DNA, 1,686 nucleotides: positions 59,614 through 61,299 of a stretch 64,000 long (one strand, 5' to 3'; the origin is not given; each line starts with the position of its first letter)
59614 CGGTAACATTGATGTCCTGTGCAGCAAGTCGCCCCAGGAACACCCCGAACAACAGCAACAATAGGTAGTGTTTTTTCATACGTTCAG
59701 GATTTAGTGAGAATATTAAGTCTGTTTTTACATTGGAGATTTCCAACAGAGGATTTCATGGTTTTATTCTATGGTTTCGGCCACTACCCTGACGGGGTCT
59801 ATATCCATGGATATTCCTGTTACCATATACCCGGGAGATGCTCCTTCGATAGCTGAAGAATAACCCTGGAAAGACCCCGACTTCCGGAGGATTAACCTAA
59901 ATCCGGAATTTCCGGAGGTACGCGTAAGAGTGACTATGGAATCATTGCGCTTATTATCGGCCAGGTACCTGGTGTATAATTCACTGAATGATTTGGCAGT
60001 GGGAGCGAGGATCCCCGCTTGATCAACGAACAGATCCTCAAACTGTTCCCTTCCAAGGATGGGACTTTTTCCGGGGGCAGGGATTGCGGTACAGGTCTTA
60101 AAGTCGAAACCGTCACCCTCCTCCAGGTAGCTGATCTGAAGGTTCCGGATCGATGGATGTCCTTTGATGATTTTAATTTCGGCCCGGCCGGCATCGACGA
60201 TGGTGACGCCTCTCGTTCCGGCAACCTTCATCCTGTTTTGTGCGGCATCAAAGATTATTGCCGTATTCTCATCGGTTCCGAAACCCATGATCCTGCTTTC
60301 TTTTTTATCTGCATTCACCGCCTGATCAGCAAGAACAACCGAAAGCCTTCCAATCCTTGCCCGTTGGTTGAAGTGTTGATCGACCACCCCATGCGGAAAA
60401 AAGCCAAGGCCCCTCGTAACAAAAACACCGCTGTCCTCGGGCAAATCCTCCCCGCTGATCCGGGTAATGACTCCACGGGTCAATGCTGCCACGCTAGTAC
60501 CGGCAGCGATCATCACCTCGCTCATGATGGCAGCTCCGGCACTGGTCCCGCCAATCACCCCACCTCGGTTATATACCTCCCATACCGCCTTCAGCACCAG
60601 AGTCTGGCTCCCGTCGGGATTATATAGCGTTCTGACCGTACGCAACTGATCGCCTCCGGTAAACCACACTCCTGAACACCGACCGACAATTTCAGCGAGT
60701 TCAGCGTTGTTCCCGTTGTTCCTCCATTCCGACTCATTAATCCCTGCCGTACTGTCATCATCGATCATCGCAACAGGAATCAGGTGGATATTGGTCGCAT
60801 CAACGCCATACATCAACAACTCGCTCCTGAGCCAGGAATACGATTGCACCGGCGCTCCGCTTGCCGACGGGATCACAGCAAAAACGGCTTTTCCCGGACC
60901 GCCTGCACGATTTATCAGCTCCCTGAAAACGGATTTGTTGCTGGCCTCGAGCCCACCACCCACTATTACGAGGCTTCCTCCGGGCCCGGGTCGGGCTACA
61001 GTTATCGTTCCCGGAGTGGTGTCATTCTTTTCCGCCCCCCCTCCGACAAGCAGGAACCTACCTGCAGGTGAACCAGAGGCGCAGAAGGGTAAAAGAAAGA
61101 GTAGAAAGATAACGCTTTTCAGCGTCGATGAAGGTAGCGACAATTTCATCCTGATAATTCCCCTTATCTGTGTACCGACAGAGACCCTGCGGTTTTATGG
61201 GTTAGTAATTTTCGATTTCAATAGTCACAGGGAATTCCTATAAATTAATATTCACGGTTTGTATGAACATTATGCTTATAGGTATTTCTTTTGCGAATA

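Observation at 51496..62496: A SusC/SusD cyanophycin utilization locus: PUL architecture repurposed for a non-ribosomal Asp-Arg polymer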

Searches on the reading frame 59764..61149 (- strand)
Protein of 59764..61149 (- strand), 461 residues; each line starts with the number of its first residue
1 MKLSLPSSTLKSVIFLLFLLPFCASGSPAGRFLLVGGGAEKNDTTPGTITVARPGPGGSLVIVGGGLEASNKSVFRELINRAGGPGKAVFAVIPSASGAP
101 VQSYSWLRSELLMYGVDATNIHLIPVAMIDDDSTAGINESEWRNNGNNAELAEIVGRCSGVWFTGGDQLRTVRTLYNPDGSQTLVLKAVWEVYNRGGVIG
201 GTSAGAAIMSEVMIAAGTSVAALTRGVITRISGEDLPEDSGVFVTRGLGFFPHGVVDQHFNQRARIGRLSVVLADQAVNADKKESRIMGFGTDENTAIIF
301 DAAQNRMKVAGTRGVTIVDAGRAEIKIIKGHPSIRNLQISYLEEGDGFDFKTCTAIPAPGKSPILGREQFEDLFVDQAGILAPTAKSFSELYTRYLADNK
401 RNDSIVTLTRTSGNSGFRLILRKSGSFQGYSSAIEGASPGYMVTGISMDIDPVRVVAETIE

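Call 3: search_protein_families(library=pfam, proteins=[window:59764-61149:-])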
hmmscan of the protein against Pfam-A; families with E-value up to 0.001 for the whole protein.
window:59764-61149:- (461 aa): 1 family
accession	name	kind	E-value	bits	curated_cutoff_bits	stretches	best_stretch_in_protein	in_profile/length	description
PF03575.23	Peptidase_S51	-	1.1e-06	28.9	23.9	1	148-277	73-183/206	Peptidase family S51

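Call 4: search_protein_families(library=ncbifam, proteins=[window:59764-61149:-])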
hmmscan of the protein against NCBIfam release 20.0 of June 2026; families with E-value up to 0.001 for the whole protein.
window:59764-61149:- (461 aa): 1 family
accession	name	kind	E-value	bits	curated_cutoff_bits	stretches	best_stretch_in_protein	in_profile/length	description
TIGR02069.1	cyanophycinase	equivalog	1.5e-48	165.5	126.6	1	60-324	1-221/250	cyanophycinase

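Call 22: find_homologous_proteins(query=window:59764-61149:-, max_evalue=1e-10)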
Query window:59764-61149:- (461 aa): 4031 proteins with E <= 1e-10 among 8000 candidates; the best 120 are listed.
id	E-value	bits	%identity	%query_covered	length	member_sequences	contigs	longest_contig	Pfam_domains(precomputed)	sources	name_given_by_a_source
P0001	2.2e-282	955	95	100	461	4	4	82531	PF03575.24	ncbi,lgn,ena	-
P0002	2.7e-249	846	82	100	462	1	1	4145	PF03575.24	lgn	-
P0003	4.7e-197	673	73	90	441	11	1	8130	PF03575.24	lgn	-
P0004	1.2e-183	629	63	90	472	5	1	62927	PF03575.24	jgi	-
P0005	9.9e-180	616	65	88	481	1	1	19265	PF03575.24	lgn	-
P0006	3.2e-155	535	61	87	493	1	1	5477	PF03575.24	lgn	-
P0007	3.9e-146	506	58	88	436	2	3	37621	-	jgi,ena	-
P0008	6.2e-144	498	58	87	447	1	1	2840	PF03575.24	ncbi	-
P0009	1.1e-143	498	59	87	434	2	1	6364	PF03575.24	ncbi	-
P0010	1.5e-143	497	59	86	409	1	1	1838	PF03575.24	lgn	-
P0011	6.8e-142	492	57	84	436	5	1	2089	-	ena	-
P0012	5.9e-141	488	57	88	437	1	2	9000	PF03575.24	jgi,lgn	jgi:cyanophycinase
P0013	2.7e-138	480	56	84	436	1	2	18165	-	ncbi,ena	-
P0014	7.2e-138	478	56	89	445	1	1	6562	PF03575.24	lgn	-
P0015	9.3e-138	478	55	88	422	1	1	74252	PF03575.24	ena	-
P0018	6.0e-137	475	54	88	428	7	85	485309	PF03575.24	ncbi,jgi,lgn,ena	-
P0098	5.9e-122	426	52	88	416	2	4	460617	PF03575.24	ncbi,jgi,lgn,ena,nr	ncbi:MAG TPA: cyanophycinase [Bacteroidales bacterium]|nr:cyanophycinase [Bacteroidales bacterium] H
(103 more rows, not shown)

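Call 23: search_solved_structures(query=window:59764-61149:-, show_alignments=2, max_evalue=0.01)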
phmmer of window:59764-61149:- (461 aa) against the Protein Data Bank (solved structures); distinct sequences matched with E-value up to 0.01: 3.
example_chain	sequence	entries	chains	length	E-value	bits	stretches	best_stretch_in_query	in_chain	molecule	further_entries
7uqv_A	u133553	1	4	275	1.4e-20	76.8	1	58-352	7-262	Cyanophycinase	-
3en0_A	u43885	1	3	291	7e-16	61.4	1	60-347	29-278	Cyanophycinase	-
7uqw_A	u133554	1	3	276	1.7e-15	60.1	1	60-348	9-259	Cyanophycinase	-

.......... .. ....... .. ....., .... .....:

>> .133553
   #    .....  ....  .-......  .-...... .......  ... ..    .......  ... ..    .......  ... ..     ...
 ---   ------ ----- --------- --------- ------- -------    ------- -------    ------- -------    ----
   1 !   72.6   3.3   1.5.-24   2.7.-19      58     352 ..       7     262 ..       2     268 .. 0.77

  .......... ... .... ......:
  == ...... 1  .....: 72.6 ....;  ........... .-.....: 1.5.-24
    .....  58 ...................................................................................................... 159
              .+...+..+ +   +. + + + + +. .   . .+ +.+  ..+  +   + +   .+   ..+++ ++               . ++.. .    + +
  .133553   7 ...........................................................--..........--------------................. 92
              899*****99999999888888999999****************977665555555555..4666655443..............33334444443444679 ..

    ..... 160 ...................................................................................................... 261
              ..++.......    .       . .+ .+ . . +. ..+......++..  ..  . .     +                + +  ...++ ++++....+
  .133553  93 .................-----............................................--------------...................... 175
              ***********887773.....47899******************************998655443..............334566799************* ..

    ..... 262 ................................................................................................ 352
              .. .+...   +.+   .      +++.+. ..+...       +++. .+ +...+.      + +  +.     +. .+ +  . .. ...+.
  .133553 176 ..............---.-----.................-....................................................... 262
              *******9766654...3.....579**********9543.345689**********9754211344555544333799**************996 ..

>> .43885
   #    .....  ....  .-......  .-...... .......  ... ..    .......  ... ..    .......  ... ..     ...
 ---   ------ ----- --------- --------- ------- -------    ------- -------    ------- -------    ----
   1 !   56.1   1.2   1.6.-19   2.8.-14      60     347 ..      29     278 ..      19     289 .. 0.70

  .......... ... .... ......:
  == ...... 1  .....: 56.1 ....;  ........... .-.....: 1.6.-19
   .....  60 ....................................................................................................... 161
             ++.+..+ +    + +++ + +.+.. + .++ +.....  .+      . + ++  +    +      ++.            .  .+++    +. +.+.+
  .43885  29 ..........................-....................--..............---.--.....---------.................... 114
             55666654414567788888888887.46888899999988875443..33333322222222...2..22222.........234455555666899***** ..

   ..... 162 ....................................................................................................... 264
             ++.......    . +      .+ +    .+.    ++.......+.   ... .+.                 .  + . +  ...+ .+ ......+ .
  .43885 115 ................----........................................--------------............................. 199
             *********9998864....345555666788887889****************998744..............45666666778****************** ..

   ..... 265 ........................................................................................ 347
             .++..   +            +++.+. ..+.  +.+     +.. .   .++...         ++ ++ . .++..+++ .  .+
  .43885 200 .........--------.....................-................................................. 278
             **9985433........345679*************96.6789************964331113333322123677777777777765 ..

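Call 25: find_related_loci(query=A1, collection=genome_contigs, flank=10000)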
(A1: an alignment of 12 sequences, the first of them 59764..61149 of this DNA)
Query A1 (461 aa) in genome_contigs; peptide patterns used: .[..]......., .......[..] (x = any residue, [..] = any of these).
600 stretches matched a pattern (row limit reached: there are more); 579 encode a relative of the query (tblastn E <= 1e-3); the best 80 are kept; 80 distinct loci.
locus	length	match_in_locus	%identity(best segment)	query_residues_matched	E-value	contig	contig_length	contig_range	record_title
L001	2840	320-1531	58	56-455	2e-151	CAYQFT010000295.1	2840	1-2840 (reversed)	MAG TPA_asm: uncultured Porphyromonadaceae bacterium isolate SRP272421_co2_431 genome assembly, contig: NODE_158016_leng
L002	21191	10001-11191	54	52-455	2e-137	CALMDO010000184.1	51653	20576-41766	MAG TPA_asm: uncultured Bacteroidetes bacterium isolate SRR8868559_bin.49_CONCOCT_v1.1_MAG genome assembly, contig: ERZ1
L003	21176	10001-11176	55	58-455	6e-136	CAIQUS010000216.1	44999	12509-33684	MAG: uncultured Bacteroidales bacterium isolate Loclat_bin-08999 genome assembly, contig: bin-08999:216/253, whole genom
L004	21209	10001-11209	53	52-461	5e-135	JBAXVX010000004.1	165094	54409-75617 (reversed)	MAG: Bacteroidota bacterium isolate ELA698 MAG698_4, whole genome shotgun sequence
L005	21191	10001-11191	55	57-460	1e-140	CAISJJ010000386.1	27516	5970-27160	MAG: uncultured Bacteroidales bacterium isolate Ja1_bin-1976 genome assembly, contig: bin-1976:386/547, whole genome sho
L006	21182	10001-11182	52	56-455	1e-128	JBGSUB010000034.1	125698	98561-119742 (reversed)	MAG: Lentimicrobiaceae bacterium isolate JTS-AC422 k141_2180514, whole genome shotgun sequence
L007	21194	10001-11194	52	58-461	4e-125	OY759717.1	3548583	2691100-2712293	MAG: Bacteroidales bacterium isolate 1994922c-57ad-4284-af65-a097e7e7ad8c genome assembly, chromosome: 1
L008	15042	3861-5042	51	56-455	1e-124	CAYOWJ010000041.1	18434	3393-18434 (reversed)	MAG TPA_asm: uncultured Lentimicrobiaceae bacterium isolate SRP272421_co4_479 genome assembly, contig: NODE_7506_length_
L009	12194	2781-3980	50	56-461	1e-124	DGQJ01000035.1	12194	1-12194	MAG TPA_asm: Bacteroidales bacterium UBA4417 UBA4417_contig_28872, whole genome shotgun sequence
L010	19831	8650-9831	52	56-455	1e-123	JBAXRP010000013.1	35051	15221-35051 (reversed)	MAG: Bacteroidota bacterium isolate ELA586 MAG586_13, whole genome shotgun sequence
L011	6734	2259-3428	52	52-449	4e-120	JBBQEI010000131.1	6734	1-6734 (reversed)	MAG: Bacteroidales bacterium isolate Co_metawrap_1113 Cmw_1113_k141_10019244_length_6734_cov_12.9909, whole genome shotg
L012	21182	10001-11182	51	56-455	3e-122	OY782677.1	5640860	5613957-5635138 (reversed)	MAG: Bacteroidales bacterium isolate 20de20eb-1543-480f-a7de-dbc982fee115 genome assembly, chromosome: 1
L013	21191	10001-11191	48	58-461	8e-116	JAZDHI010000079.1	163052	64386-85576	MAG: Bacteroidota bacterium isolate MEGAHIT-group-0.314 k141_865803, whole genome shotgun sequence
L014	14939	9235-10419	45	58-461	6e-114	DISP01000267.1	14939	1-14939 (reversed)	MAG TPA_asm: Bacteroidales bacterium UBA6207 UBA6207_contig_5598, whole genome shotgun sequence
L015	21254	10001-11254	43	11-461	5e-113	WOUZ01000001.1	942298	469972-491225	MAG: Bacteroidetes bacterium isolate X2_MetaBAT.6 scaffold_0, whole genome shotgun sequence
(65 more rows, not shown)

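Call 30: find_encoding_contigs(protein=P0001, flank=10000, max_places=4)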
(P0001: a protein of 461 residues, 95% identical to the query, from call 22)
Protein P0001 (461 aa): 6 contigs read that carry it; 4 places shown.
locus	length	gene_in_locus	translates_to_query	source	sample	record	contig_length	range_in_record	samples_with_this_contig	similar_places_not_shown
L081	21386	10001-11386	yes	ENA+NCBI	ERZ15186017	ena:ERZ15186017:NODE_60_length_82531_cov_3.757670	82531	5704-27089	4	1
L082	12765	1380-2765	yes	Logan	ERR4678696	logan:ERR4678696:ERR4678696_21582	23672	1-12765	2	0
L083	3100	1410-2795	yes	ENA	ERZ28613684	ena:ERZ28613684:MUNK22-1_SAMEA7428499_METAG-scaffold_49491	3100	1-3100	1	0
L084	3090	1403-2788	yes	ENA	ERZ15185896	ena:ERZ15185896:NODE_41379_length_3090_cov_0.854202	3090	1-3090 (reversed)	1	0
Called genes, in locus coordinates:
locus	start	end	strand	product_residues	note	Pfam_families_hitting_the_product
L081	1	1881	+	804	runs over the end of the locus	PF00884:Sulfatase, PF16347:SGSH_C (weak)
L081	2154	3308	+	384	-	PF08450:SGL (faint), PF22807:TrAA12 (faint), PF01436:NHL (faint), PF24684:Vgb_lyase, PF25021:TEN_NHL (weak)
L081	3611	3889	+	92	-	-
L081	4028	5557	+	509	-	PF00246:Peptidase_M14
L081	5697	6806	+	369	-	PF02746:MR_MLE_N, PF13378:MR_MLE_C, PF26685:DUF8230_C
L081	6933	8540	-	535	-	PF04389:Peptidase_M28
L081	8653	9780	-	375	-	PF01979:Amidohydro_1, PF07969:Amidohydro_3 (weak)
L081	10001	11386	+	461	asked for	PF03575:Peptidase_S51 (faint)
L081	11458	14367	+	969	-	PF13620:CarboxypepD_reg, PF13715:CarbopepD_reg_2, PF07715:Plug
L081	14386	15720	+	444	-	PF14322:SusD-like_3, PF07980:SusD_RagB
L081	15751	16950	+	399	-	PF00801:PKD (weak), PF18911:PKD_4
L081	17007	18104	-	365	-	PF13860:FlgD_ig (faint), PF18962:Por_Secre_tail (weak)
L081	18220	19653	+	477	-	PF03806:ABG_transport (faint), PF03606:DcuC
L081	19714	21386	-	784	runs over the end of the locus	PF12704:MacB_PCD, PF02687:FtsX, PF12704:MacB_PCD (weak), PF02687:FtsX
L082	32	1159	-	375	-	PF01979:Amidohydro_1, PF07969:Amidohydro_3 (weak)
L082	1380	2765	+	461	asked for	PF03575:Peptidase_S51 (faint)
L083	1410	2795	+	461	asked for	PF03575:Peptidase_S51 (faint)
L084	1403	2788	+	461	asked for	PF03575:Peptidase_S51 (faint)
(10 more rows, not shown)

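Call 41: find_encoding_contigs(protein=P0018, flank=10000, max_places=2)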
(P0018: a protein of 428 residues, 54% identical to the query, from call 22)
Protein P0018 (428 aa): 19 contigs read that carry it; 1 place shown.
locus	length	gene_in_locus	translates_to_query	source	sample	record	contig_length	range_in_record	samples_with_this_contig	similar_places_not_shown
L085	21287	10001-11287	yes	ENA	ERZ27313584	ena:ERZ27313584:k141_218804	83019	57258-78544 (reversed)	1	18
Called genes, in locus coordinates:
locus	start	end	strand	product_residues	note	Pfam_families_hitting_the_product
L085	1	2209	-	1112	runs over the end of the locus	PF26549:Tricorn_N (weak), PF26550:Tricorn_2nd (weak)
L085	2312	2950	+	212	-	PF00753:Lactamase_B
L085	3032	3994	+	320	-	PF01075:Glyco_transf_9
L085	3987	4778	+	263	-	PF01026:TatD_DNase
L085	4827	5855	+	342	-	PF00710:Asparaginase, PF17763:Asparaginase_C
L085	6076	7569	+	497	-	PF00246:Peptidase_M14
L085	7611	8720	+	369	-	PF02746:MR_MLE_N, PF13378:MR_MLE_C, PF26685:DUF8230_C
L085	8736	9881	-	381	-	PF01979:Amidohydro_1, PF07969:Amidohydro_3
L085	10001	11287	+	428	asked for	PF03575:Peptidase_S51 (weak)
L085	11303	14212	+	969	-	PF13620:CarboxypepD_reg, PF13715:CarbopepD_reg_2, PF07715:Plug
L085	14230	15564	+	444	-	PF14322:SusD-like_3, PF07980:SusD_RagB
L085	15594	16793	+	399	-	PF00801:PKD, PF18911:PKD_4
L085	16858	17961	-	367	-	PF13585:CHU_C (weak), PF18962:Por_Secre_tail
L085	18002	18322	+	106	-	-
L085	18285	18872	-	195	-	-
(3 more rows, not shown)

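Call 42: find_encoding_contigs(protein=P0004, flank=10000, max_places=2)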
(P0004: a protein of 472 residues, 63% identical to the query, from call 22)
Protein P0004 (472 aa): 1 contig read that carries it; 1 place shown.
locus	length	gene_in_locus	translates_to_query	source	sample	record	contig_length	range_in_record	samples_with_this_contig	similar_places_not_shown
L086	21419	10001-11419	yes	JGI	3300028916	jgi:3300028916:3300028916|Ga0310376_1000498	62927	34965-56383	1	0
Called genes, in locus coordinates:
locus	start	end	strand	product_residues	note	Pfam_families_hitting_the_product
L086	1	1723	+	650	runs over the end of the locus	PF00989:PAS, PF08448:PAS_4, PF13426:PAS_9, PF08447:PAS_3, PF00989:PAS, PF08447:PAS_3, PF13426:PAS_9, PF08448:PAS_4, +5 more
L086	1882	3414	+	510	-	PF00246:Peptidase_M14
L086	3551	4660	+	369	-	PF02746:MR_MLE_N, PF13378:MR_MLE_C, PF26685:DUF8230_C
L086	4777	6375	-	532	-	PF04389:Peptidase_M28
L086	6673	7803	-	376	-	PF01979:Amidohydro_1, PF07969:Amidohydro_3 (weak)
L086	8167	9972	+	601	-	PF03575:Peptidase_S51 (faint)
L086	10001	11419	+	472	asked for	PF03575:Peptidase_S51 (weak)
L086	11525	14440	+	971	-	PF13620:CarboxypepD_reg, PF13715:CarbopepD_reg_2, PF07715:Plug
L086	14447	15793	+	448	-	PF14322:SusD-like_3, PF07980:SusD_RagB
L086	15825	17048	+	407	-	PF00801:PKD (weak), PF18911:PKD_4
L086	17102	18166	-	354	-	PF18962:Por_Secre_tail (weak)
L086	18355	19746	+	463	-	PF03606:DcuC, PF03806:ABG_transport (faint)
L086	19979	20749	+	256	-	-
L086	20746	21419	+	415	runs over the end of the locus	PF03009:GDPD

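Call 43: find_encoding_contigs(protein=P0098, flank=10000, max_places=2)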
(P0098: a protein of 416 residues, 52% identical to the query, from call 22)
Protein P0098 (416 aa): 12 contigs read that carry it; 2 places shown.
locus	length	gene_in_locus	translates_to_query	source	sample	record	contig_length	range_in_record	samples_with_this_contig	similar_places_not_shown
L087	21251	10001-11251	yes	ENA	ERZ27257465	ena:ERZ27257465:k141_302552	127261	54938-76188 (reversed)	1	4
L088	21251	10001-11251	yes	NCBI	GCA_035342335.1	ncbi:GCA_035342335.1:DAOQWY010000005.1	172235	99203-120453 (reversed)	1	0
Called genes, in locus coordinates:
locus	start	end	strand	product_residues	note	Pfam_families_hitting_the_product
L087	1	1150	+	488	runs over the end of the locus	PF18565:Glyco_hydro2_C5, PF07745:Glyco_hydro_53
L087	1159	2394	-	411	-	PF07670:Gate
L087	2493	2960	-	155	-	PF01451:LMWPc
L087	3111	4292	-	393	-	PF00999:Na_H_Exchanger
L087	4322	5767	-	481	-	PF00756:Esterase, PF18962:Por_Secre_tail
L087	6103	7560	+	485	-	PF00246:Peptidase_M14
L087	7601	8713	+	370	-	PF02746:MR_MLE_N, PF13378:MR_MLE_C, PF26685:DUF8230_C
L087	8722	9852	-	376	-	PF01979:Amidohydro_1, PF07969:Amidohydro_3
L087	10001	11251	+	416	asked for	PF03575:Peptidase_S51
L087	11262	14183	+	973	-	PF13620:CarboxypepD_reg, PF13715:CarbopepD_reg_2, PF07715:Plug, PF00593:TonB_dep_Rec_b-barrel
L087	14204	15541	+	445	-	PF14322:SusD-like_3, PF07980:SusD_RagB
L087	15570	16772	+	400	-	PF00801:PKD (weak), PF18911:PKD_4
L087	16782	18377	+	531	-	PF03606:DcuC, PF03806:ABG_transport (weak)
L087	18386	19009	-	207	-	PF13189:Cytidylate_kin2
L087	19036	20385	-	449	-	PF01554:MatE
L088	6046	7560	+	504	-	PF00246:Peptidase_M14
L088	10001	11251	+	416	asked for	PF03575:Peptidase_S51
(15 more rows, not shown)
